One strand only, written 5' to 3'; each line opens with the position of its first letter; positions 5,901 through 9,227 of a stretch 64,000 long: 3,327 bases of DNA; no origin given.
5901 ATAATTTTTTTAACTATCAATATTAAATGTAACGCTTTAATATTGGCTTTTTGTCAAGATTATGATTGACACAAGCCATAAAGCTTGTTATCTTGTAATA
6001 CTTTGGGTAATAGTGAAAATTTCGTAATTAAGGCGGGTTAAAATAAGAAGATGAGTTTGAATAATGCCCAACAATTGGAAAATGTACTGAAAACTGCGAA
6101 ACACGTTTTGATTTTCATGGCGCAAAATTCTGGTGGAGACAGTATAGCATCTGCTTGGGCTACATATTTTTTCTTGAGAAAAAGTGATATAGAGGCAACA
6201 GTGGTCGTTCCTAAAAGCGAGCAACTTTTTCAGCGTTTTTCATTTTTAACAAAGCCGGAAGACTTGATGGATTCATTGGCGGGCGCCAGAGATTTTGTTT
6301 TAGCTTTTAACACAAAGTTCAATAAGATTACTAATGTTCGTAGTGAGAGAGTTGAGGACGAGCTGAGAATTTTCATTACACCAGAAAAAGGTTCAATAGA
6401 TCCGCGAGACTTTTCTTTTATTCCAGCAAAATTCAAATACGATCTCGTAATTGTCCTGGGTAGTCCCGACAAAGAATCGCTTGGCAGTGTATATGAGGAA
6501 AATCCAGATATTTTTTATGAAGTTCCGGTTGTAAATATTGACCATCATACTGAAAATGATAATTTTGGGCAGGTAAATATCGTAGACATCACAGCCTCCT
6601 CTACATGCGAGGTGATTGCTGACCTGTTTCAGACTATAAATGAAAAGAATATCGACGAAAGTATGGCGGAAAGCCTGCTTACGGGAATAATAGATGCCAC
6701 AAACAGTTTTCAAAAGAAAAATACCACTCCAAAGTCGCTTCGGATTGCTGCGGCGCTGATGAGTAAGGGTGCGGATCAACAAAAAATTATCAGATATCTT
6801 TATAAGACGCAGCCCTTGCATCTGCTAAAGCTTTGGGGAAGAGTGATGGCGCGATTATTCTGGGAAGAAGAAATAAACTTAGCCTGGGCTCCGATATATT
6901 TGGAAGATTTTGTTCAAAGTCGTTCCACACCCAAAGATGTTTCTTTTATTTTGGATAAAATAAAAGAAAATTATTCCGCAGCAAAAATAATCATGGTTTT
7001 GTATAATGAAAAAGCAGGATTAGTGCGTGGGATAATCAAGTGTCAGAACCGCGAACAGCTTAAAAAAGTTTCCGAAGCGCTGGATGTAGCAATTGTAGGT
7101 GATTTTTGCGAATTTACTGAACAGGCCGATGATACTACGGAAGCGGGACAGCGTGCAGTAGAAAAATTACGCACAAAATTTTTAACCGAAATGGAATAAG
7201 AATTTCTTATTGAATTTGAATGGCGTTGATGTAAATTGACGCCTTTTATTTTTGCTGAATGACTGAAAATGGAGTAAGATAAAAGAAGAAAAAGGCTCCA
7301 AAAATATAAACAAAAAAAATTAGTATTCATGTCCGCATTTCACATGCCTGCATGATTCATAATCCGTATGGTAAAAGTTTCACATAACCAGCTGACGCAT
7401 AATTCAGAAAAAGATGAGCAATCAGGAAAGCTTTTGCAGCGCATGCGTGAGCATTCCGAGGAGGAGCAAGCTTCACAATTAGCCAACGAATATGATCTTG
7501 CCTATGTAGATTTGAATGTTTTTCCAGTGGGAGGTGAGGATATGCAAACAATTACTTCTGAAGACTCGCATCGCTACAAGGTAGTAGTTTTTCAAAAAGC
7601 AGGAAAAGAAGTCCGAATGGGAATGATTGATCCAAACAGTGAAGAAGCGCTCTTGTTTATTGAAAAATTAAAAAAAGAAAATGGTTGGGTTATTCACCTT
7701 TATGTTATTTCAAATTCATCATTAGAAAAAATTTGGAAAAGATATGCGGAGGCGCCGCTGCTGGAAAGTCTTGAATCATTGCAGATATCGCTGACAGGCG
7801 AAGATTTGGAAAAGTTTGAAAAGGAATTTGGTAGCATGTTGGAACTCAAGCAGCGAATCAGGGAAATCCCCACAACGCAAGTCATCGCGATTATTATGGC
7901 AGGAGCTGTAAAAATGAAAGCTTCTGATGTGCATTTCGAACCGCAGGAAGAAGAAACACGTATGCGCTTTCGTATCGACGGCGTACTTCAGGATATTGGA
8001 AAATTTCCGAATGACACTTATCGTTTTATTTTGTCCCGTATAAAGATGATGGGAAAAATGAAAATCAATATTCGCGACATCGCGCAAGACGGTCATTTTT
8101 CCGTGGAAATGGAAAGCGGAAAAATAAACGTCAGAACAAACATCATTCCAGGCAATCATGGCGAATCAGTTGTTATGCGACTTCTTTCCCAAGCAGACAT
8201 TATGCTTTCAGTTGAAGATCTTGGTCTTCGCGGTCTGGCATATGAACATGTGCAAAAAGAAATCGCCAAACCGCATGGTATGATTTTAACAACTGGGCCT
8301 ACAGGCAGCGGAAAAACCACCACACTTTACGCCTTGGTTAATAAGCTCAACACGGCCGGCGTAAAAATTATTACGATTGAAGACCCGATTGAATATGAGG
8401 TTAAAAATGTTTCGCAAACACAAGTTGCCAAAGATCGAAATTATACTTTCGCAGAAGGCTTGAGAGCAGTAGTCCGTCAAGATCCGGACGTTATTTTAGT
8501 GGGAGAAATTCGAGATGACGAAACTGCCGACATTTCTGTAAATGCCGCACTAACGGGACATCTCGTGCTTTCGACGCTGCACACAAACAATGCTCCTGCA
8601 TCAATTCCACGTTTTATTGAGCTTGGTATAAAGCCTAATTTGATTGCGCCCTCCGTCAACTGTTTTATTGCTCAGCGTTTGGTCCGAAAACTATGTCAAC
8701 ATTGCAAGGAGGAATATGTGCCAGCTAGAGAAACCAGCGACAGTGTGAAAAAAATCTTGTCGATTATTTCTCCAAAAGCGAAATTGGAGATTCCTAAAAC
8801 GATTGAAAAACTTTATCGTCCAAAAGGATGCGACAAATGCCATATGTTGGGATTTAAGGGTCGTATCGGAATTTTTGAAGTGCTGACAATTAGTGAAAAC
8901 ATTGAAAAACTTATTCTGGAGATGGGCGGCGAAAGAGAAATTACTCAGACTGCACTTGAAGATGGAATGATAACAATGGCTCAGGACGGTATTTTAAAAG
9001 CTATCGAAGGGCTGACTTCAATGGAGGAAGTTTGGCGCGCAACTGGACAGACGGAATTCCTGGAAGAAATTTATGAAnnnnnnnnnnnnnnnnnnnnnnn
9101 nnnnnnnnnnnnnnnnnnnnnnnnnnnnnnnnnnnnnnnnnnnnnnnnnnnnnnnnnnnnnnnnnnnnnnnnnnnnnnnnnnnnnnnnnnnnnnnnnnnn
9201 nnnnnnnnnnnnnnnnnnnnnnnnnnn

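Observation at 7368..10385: Two complete GspE/PilB secretion ATPases fused into one 1005-aa polypeptide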

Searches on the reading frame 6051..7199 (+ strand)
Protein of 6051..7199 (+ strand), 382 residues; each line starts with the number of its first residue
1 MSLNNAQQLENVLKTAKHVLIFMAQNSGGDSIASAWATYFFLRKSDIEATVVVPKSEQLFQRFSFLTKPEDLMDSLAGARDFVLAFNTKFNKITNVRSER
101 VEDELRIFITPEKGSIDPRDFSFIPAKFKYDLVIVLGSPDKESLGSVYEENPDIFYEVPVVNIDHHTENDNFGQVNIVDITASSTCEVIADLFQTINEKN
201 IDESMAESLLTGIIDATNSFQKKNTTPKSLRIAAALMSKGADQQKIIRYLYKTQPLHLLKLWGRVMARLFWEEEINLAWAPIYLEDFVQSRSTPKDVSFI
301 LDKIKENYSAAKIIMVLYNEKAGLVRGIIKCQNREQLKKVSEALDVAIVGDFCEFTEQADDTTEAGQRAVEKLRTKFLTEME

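Call 7: search_protein_families(library=pfam, proteins=[window:6051-7199:+], max_evalue=0.001)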
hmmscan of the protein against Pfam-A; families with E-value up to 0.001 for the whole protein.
window:6051-7199:+ (382 aa): 1 family
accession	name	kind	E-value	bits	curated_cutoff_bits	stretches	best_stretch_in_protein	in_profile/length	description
PF01368.27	DHH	-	2.7e-13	50.7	28.1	1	19-213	2-125/125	DHH family, N-terminal domain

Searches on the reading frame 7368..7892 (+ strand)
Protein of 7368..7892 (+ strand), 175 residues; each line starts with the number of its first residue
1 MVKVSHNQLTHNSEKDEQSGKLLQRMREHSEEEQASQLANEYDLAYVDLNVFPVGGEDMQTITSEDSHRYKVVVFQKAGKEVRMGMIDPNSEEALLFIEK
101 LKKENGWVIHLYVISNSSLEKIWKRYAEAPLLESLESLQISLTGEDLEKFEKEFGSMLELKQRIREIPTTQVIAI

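Call 64: search_protein_families(library=pfam, proteins=[window:7368-7892:+], max_evalue=1)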
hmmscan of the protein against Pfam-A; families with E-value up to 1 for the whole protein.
window:7368-7892:+ (175 aa): 3 families
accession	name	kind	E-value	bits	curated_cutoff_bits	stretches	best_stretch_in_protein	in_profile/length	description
PF05157.20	MshEN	-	0.00028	21.2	23.1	1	42-126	1-83/90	MshEN domain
PF02686.20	GatC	-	0.11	13.1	23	1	142-172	1-31/66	Glu-tRNAGln amidotransferase C subunit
PF10471.14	ANAPC_CDC26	-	0.83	11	24.5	1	140-166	9-28/74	Anaphase-promoting complex APC subunit CDC26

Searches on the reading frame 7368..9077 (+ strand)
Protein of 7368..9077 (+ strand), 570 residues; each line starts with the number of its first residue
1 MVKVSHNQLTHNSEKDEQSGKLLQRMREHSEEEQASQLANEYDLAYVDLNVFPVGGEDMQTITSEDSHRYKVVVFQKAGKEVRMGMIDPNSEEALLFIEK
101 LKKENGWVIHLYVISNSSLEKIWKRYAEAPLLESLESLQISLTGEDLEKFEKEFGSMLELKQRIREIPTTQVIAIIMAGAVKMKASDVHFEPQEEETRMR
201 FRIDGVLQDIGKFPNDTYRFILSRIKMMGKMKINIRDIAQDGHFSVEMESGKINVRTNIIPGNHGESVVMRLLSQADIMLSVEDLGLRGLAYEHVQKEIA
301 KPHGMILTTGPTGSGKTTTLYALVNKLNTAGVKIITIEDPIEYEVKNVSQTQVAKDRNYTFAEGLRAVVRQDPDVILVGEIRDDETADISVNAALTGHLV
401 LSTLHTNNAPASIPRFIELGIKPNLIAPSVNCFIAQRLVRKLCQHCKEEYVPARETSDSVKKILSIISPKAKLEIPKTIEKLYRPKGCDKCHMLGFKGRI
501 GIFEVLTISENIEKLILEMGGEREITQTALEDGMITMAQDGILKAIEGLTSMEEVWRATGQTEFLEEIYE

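Call 23: search_solved_structures(query=window:7368-9077:+, max_evalue=1e-20, show_alignments=1)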
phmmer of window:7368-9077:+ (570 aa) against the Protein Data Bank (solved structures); distinct sequences matched with E-value up to 1e-20: 21.
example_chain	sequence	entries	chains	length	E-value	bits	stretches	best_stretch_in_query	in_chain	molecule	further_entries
5zfr_A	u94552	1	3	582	8.1e-108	364.5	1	17-559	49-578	Type IV pilus biogenesis ATPase PilB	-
6olj_C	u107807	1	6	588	6.7e-107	361.5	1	16-559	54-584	Type IV pilus biogenesis ATPase PilB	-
5tsg_B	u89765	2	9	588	1.5e-106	360.3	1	16-559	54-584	Type IV pilus biogenesis ATPase PilB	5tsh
3jc8_Ba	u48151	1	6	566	2.3e-104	353.1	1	23-560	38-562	Type IV-A pilus assembly ATPase PilB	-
4pht_A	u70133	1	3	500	1.4e-98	334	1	86-561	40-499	General secretory pathway protein E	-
4ksr_A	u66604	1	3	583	1.1e-93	317.9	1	163-563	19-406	Type II secretion system protein E, Hemolysin-coregulated protein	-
1p9r_A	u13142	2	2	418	1.2e-93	317.7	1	152-559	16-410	General secretion pathway protein E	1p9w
4kss_A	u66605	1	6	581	2.1e-93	316.9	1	163-561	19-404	Type II secretion system protein E, hemolysin-coregulated protein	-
6f8l_G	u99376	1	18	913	5.3e-90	305.7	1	34-559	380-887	Type IV pilus assembly protein PilF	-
6ejf_A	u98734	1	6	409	1.6e-88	300.9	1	178-559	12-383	Type IV pilus assembly protein PilF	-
5oiu_A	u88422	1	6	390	1.6e-88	300.8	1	176-558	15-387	Type IV pilus assembly protein PilF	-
5it5_F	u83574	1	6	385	1.9e-88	300.6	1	178-558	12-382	ATP binding motif-containing protein PilF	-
5fl3_A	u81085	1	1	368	5.3e-35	124.2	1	176-419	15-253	PILI RETRACTION PROTEIN PILT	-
3jvu_A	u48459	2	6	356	1.1e-33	119.9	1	176-442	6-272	Twitching mobility protein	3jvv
2ewv_A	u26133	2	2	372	6.7e-33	117.3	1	161-419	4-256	twitching motility protein PilT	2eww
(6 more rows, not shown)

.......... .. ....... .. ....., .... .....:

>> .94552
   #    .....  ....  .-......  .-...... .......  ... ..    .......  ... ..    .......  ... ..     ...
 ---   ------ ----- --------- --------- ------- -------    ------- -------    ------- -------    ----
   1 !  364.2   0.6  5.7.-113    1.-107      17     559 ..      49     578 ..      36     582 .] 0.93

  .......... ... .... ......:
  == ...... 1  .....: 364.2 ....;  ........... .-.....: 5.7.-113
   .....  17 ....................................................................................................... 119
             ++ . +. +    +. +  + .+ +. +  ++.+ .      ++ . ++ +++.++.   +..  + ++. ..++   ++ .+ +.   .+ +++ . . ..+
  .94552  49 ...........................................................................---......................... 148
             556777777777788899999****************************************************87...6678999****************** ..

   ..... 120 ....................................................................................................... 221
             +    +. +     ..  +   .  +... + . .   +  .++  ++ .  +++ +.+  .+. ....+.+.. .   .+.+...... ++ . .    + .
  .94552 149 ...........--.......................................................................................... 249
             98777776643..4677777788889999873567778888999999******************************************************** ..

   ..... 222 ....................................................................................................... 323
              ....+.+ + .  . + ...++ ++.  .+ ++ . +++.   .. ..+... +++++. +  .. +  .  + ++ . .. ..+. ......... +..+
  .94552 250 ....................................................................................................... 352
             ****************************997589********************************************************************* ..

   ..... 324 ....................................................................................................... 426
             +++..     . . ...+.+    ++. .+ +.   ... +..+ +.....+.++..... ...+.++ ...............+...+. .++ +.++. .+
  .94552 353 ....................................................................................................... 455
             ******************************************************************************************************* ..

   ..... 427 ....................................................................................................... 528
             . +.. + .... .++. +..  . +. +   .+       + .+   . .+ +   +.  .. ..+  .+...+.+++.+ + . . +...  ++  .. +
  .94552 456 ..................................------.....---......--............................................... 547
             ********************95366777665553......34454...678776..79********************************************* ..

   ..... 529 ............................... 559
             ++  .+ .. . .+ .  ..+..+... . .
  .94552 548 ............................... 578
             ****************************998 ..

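Call 70: search_protein_families(library=ncbifam, proteins=[window:7368-9077:+], max_evalue=1e-30)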
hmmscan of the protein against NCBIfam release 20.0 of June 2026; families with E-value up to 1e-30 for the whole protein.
window:7368-9077:+ (570 aa): 6 families
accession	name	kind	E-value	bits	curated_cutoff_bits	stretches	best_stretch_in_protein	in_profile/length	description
TIGR02538.1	type_IV_pilB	equivalog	1.1e-144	483.2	675.65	1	13-559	25-562/564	type IV-A pilus assembly ATPase PilB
TIGR02533.1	type_II_gspE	equivalog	7.4e-142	473.4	630.25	1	68-559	10-486/486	type II secretion system ATPase GspE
NF007755.0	PRK10436.1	equivalog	1.6e-119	399.6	617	1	68-562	15-462/465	type II secretion system protein GspE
NF053534.1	T4PilAsmATPsTfpB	equivalog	4e-117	392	850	1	37-559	71-582/584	type IV pilus assembly ATPase TfpB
NF041000.1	ATPase_ComGA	equivalog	3.6e-72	242.6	300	1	176-440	3-266/267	competence type IV pilus ATPase ComGA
TIGR01420.1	pilT_fam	subfamily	7.5e-57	193.1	319.1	1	175-441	4-270/343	PilT/PilU family type 4a pilus ATPase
